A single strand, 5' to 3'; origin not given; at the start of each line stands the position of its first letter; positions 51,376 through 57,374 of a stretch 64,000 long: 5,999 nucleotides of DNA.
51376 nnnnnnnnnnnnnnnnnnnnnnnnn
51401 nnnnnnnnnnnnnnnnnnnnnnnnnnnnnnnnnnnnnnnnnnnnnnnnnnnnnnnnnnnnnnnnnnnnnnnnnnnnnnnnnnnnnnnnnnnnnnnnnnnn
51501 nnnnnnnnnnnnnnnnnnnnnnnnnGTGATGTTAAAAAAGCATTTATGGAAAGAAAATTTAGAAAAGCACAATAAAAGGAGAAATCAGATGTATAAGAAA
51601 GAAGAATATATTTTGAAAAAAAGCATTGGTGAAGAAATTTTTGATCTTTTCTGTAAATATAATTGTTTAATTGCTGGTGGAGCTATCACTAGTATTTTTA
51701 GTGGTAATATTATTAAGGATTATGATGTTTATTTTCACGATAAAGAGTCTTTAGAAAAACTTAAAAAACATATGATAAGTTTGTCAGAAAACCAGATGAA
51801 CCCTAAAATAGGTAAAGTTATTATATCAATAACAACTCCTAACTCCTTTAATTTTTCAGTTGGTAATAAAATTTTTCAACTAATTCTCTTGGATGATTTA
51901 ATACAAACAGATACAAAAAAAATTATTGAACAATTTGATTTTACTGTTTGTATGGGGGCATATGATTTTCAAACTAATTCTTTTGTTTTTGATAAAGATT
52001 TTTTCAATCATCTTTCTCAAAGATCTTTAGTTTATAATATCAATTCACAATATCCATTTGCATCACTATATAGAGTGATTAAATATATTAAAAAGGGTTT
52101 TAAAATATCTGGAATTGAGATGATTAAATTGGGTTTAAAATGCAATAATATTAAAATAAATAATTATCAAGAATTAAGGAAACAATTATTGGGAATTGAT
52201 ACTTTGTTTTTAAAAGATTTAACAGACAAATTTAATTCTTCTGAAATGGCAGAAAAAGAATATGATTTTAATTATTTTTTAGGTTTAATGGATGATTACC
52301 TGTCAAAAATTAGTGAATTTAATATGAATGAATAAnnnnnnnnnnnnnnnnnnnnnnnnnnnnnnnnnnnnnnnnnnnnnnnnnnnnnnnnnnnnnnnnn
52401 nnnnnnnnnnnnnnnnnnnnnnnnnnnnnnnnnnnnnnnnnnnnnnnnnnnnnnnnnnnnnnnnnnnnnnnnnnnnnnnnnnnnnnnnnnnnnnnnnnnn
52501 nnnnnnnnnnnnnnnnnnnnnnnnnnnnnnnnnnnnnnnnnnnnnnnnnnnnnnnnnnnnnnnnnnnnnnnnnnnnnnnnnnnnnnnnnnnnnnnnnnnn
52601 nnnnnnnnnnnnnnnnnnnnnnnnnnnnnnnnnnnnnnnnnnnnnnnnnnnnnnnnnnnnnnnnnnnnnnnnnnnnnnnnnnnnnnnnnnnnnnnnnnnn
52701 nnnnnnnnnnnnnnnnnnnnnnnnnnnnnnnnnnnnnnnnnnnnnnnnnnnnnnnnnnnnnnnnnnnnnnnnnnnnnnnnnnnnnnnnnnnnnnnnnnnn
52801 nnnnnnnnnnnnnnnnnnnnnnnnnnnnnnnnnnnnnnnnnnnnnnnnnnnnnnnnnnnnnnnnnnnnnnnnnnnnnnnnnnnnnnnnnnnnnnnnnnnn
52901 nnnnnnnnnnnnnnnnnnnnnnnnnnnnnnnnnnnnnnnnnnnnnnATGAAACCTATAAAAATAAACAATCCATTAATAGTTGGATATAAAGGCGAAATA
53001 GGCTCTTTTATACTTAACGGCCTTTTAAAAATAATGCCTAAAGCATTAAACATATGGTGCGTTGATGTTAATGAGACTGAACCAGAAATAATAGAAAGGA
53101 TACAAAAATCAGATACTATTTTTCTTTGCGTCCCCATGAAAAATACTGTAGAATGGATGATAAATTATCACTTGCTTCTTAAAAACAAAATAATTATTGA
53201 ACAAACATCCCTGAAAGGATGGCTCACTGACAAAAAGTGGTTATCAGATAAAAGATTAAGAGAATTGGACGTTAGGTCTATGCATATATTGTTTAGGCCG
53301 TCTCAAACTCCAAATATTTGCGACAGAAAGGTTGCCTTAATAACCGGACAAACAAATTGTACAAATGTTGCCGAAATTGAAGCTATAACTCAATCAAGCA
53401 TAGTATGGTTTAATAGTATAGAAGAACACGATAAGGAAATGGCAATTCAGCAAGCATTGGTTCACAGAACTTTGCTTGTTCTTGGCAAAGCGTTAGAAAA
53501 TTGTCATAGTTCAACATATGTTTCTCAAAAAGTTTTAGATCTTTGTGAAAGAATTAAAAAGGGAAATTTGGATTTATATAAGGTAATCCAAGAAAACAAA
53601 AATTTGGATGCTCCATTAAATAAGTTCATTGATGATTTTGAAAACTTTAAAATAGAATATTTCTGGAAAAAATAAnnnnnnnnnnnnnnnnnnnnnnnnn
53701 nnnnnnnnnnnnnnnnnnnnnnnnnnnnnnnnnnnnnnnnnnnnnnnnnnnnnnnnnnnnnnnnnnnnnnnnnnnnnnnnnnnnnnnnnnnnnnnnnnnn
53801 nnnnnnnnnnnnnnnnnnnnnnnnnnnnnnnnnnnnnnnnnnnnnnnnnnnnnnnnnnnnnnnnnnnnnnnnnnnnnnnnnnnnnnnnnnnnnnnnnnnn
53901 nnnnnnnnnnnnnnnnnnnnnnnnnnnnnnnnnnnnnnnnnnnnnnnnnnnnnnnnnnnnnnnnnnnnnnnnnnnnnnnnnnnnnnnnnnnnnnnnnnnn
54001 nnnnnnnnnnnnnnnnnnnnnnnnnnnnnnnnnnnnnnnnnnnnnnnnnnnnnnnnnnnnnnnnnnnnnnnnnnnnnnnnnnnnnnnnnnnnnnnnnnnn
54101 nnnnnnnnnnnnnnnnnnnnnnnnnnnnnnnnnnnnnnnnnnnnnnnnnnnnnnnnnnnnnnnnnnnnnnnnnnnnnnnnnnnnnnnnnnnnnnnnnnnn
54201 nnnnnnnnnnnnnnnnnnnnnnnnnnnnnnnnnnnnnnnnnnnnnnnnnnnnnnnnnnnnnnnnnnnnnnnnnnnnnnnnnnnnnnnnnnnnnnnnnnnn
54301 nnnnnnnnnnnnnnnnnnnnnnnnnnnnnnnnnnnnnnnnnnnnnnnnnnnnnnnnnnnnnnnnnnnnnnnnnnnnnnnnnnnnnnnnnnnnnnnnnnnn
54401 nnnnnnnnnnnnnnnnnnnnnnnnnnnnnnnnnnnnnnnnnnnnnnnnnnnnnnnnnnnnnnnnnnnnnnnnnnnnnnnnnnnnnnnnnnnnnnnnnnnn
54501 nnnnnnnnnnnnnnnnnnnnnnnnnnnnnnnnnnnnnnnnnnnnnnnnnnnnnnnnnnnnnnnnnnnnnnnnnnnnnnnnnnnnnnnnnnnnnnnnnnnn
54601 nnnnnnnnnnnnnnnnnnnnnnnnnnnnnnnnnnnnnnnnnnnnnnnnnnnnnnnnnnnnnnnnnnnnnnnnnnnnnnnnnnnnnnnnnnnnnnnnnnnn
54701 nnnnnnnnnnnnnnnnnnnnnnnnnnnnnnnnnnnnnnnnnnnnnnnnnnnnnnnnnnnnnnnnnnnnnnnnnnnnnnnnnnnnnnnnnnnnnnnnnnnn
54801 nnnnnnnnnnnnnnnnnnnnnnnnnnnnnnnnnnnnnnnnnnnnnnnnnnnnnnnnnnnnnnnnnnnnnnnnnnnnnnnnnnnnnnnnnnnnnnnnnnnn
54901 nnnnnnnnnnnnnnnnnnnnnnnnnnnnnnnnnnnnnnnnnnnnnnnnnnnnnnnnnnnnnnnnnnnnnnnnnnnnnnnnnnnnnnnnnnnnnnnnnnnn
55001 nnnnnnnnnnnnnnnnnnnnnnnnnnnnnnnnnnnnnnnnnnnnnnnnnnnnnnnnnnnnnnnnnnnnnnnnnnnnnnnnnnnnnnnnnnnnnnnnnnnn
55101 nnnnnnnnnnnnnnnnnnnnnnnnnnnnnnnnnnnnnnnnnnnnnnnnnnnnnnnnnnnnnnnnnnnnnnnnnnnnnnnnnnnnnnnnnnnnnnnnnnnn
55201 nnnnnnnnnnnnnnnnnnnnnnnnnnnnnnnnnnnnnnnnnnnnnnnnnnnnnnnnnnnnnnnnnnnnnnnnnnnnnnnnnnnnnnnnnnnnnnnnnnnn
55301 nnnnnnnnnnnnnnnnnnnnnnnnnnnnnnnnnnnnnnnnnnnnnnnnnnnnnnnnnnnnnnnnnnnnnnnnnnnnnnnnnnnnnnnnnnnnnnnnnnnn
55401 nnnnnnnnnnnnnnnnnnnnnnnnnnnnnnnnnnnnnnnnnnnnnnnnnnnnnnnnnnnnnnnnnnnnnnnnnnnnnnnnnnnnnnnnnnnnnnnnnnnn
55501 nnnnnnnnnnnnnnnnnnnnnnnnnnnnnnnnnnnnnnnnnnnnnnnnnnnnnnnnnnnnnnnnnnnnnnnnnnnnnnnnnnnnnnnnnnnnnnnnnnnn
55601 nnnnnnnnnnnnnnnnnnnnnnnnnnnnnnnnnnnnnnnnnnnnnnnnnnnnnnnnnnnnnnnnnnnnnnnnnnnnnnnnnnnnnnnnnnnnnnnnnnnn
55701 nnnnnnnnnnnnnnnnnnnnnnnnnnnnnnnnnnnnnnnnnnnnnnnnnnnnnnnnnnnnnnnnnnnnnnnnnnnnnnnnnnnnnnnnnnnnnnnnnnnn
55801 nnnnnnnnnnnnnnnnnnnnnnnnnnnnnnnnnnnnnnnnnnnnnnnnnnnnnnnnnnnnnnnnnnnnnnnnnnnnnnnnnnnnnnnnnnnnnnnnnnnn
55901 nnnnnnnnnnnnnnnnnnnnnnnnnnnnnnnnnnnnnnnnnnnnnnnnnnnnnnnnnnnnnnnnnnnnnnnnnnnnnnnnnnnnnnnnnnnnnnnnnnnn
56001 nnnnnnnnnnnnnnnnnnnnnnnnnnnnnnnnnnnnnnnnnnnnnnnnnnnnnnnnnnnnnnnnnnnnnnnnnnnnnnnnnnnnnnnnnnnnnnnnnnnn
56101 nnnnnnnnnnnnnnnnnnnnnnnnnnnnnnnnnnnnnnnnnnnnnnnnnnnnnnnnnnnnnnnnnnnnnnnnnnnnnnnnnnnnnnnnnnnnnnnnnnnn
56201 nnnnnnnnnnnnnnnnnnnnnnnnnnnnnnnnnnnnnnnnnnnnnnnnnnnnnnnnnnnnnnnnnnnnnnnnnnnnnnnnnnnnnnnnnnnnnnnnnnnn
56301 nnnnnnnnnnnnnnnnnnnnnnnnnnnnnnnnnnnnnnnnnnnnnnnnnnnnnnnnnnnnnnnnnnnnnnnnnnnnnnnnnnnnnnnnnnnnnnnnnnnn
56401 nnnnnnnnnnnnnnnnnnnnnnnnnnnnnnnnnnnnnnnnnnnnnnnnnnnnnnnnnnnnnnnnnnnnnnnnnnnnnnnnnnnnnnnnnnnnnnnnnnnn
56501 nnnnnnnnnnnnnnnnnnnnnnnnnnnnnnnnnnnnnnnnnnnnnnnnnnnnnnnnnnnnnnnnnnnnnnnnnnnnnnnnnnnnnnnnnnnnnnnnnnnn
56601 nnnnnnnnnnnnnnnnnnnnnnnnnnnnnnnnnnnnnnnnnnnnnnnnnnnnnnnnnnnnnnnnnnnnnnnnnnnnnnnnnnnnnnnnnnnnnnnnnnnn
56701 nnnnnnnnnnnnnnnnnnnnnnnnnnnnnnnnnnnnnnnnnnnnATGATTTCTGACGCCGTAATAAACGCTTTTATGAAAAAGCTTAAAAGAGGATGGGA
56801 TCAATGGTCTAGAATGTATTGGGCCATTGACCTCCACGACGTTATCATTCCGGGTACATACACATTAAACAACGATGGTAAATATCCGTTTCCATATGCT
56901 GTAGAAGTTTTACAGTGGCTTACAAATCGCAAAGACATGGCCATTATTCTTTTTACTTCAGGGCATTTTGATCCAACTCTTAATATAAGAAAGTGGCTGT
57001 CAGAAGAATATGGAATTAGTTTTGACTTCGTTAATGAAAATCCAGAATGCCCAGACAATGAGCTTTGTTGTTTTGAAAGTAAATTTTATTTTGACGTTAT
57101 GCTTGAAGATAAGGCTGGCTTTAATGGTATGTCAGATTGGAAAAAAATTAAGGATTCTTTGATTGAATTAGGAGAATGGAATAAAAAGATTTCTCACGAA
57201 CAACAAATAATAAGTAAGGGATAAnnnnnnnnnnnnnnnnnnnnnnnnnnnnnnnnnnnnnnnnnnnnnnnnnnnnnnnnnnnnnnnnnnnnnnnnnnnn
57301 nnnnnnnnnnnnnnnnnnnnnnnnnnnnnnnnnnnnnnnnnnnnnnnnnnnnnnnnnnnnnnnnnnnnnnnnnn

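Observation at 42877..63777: Phage-encoded Preiss-Handler NAD salvage set: PncA, PncB, NadE, with CoaE and a NADAR protein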

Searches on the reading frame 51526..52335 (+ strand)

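Call 5: search_protein_families(library=ncbifam, proteins=[window:51526-52335:+], max_evalue=0.01)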
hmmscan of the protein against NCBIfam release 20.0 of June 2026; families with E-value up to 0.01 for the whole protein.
window:51526-52335:+ (269 aa): 0 families

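Call 8: search_protein_families(library=pfam, proteins=[window:51526-52335:+], max_evalue=0.01)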
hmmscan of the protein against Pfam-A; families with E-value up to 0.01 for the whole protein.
window:51526-52335:+ (269 aa): 0 families

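Call 58: search_protein_families(library=phrogs, proteins=[window:51526-52335:+], max_evalue=0.001)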
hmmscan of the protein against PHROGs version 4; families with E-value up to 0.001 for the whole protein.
window:51526-52335:+ (269 aa): 8 families
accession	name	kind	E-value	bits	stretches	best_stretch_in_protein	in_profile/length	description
phrog_18122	-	unknown function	2.2e-46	159.9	1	22-236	2-225/365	-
phrog_16176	-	unknown function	1.8e-34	120.4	2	104-235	169-299/477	-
phrog_4400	-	unknown function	7.8e-32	111.8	1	18-257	7-244/248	-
phrog_27100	-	unknown function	1.3e-28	101.1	1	33-222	15-197/386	-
phrog_37109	-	unknown function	1.2e-12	48.7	1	143-235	1-93/269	-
phrog_25514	-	unknown function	2.2e-07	31.9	1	22-84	9-71/184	-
phrog_1614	-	DNA, RNA and nucleotide metabolism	2.7e-05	25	1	32-156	29-157/268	nucleotidyltransferase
phrog_24565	-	unknown function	6.1e-05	24.7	1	153-196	32-75/108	-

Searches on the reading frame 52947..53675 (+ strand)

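Call 5: search_protein_families(library=ncbifam, proteins=[window:52947-53675:+], max_evalue=0.01)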
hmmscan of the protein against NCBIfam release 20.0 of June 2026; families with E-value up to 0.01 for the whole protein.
window:52947-53675:+ (242 aa): 6 families
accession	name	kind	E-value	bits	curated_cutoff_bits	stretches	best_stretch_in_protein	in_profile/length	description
NF008400.0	PRK11199.1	equivalog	1.7e-07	30.5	273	1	7-185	99-269/374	bifunctional chorismate mutase/prephenate dehydrogenase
NF006410.0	PRK08655.1-4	equivalog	1.7e-05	23.8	498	1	48-188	56-198/446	prephenate dehydrogenase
NF005032.0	PRK06444.1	equivalog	6.8e-05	22.6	293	1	11-201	5-162/197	prephenate dehydrogenase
NF006409.0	PRK08655.1-3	equivalog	0.00012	21.7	310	1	52-222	55-232/290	prephenate dehydrogenase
NF006307.0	PRK08507.1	equivalog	0.004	16.4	295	0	49-96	53-100/275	prephenate dehydrogenase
NF006457.0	PRK08818.1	equivalog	0.0088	15.2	411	0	11-183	9-180/373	prephenate dehydrogenase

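Call 8: search_protein_families(library=pfam, proteins=[window:52947-53675:+], max_evalue=0.01)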
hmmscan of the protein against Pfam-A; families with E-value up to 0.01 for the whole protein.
window:52947-53675:+ (242 aa): 1 family
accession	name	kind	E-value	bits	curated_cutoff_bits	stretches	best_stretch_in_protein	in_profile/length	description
PF02153.23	PDH_N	-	0.00079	19.4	26.5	1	44-93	36-85/154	Prephenate dehydrogenase, nucleotide-binding domain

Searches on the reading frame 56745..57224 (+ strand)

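Call 5: search_protein_families(library=ncbifam, proteins=[window:56745-57224:+], max_evalue=0.01)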
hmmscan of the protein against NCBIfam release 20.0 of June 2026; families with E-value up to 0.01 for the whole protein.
window:56745-57224:+ (159 aa): 1 family
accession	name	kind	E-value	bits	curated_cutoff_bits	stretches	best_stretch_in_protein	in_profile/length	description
NF046079.1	HAD_phos_BT0820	equivalog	0.00011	22.6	165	1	27-152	4-123/137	BT0820 family HAD-type phosphatase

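Call 8: search_protein_families(library=pfam, proteins=[window:56745-57224:+], max_evalue=0.01)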
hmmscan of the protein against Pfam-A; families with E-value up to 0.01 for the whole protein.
window:56745-57224:+ (159 aa): 0 families
